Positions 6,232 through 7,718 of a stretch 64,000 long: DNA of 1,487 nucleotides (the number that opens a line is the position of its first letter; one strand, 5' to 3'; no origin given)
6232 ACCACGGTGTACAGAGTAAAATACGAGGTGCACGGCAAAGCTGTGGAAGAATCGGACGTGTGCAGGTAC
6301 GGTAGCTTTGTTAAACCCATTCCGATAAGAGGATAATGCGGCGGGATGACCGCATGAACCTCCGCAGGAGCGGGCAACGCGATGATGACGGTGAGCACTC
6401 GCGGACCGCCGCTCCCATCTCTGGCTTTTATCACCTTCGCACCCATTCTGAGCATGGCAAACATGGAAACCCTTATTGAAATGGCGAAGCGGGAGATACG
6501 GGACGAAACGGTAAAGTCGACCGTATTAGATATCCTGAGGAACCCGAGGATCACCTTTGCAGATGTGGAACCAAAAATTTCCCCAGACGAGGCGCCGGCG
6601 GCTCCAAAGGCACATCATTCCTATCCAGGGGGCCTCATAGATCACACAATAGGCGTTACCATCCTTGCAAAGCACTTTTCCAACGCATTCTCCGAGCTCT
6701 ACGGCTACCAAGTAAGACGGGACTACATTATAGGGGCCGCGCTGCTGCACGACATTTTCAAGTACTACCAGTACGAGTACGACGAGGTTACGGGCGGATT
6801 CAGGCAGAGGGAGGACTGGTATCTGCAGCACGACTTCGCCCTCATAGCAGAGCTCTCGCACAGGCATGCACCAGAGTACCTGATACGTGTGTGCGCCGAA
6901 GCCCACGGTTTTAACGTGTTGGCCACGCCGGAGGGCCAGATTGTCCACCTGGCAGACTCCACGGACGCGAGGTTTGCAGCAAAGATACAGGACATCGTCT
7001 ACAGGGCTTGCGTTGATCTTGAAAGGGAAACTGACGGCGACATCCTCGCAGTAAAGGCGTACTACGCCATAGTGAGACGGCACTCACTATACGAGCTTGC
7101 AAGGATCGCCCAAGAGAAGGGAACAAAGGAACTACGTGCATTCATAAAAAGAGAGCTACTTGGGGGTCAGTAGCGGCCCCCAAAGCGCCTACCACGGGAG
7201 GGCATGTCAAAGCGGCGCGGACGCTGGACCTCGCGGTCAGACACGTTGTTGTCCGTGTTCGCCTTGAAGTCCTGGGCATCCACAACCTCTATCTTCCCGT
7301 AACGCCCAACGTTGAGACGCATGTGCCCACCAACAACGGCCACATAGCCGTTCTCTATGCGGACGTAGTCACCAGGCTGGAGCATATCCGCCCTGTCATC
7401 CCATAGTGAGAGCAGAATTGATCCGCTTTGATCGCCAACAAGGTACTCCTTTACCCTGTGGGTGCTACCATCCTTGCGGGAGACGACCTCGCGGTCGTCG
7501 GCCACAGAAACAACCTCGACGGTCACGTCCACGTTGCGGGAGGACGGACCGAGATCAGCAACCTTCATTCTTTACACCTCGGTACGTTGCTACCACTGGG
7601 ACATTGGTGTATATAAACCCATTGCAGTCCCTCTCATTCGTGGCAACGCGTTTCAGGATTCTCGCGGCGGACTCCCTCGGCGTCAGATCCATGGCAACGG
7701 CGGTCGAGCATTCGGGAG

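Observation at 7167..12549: Reverse gyrase embedded in a translationally coupled three-gene operon (MBL-fold hydrolase, rgy, unknown 179-aa protein) driven from a palindromic bidirectional TATATA box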

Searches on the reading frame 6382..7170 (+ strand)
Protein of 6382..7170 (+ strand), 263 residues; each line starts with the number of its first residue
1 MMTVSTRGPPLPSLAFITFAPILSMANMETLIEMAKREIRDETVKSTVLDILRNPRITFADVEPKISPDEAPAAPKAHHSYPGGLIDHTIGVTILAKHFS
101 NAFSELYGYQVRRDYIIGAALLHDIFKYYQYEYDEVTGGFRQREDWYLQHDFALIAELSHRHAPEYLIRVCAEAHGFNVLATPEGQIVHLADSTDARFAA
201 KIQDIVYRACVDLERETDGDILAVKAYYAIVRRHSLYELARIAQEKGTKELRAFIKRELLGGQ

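Call 5: search_protein_families(library=pfam, proteins=[window:6382-7170:+], max_evalue=0.01)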
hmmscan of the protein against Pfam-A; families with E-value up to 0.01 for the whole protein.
window:6382-7170:+ (263 aa): 2 families
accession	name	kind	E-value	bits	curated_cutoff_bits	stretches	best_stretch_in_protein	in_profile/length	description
PF01966.28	HD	-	5.1e-09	36.9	22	1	86-196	2-115/116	HD domain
PF07514.17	TraI_2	-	0.00095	18.6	23.9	1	71-98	52-79/324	Putative helicase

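Call 6: search_protein_families(library=ncbifam, proteins=[window:6382-7170:+], max_evalue=0.01)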
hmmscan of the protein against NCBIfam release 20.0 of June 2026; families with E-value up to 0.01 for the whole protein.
window:6382-7170:+ (263 aa): 5 families
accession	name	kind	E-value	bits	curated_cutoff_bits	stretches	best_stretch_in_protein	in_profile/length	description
TIGR00277.1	HDIG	domain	5e-06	26.3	27.6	1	83-176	3-83/84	HDIG domain-containing metalloprotein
TIGR03760.1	ICE_TraI_Pfluor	equivalog_domain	0.00019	21.1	161.4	1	71-102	54-85/218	integrating conjugative element relaxase, PFGI-1 class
NF041494.1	MobH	equivalog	0.00053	19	200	1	72-102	51-81/340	MobH family relaxase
NF010007.0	PRK13480.1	equivalog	0.00069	18.8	460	1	70-128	145-198/314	3'-5' exoribonuclease YhaM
NF045665.1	NTPtran_DVU1551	equivalog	0.0041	16.2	315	1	68-129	201-261/359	DVU_1551 family NTP transferase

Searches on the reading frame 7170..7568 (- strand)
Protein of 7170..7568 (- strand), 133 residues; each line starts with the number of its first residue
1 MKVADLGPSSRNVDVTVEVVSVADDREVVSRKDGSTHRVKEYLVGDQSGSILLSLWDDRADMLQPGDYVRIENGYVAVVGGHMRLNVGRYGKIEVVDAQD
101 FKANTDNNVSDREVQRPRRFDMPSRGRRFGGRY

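Call 5: search_protein_families(library=pfam, proteins=[window:7170-7568:-], max_evalue=0.01)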
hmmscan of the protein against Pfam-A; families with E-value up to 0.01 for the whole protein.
window:7170-7568:- (133 aa): 1 family
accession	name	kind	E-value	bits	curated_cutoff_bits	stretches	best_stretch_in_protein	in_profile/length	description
PF21473.3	Ssb-like_OB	-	3e-15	56.6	24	1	7-95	2-97/97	Single-stranded DNA binding protein Ssb-like, OB fold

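Call 6: search_protein_families(library=ncbifam, proteins=[window:7170-7568:-], max_evalue=0.01)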
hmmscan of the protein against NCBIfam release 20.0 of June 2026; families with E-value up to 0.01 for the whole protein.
window:7170-7568:- (133 aa): 16 families
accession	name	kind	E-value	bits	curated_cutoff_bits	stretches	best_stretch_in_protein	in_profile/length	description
NF005049.0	PRK06461.1-3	equivalog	9.3e-36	123.2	188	1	2-117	6-120/144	single-stranded DNA-binding protein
NF005050.0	PRK06461.1-4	equivalog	9.2e-21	74.5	176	1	2-106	7-109/151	single-stranded DNA-binding protein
NF005051.0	PRK06461.1-5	equivalog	2.9e-17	63.1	235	1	2-131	4-129/146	single-stranded DNA-binding protein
NF012035.0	PRK15491.1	equivalog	3e-15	56.4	362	1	1-99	58-159/374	replication factor A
NF009032.0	PRK12366.1-3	equivalog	5.9e-15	54.6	773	1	2-106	63-169/651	replication factor A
NF005048.0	PRK06461.1-1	equivalog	6.7e-15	55.7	230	1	2-132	4-130/148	single-stranded DNA-binding protein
NF009034.0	PRK12366.1-5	equivalog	1.6e-14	53.2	789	1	8-96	399-489/642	replication factor A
NF009030.0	PRK12366.1-1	equivalog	1.3e-13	50.3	1147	1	2-101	534-633/796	replication factor A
NF005551.0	PRK07211.1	equivalog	1.5e-13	50.9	575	1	3-103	164-267/485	single-stranded DNA binding protein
NF005554.0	PRK07218.1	equivalog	7e-13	48.3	447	1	2-101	60-154/423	Single-stranded DNA binding protein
NF011288.0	PRK14699.1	equivalog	8.2e-10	38.1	544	1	2-81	59-134/484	replication factor A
NF009031.0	PRK12366.1-2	equivalog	1.6e-09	36.8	767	1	31-96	426-492/647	replication factor A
NF004998.0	PRK06386.1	equivalog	4.9e-07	29.4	556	1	1-94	3-92/358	replication factor A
NF006255.0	PRK08402.1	equivalog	5.6e-06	25.5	442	1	1-74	63-139/355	replication factor A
NF009033.0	PRK12366.1-4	equivalog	2.6e-05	22.9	701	1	11-98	370-453/578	replication factor A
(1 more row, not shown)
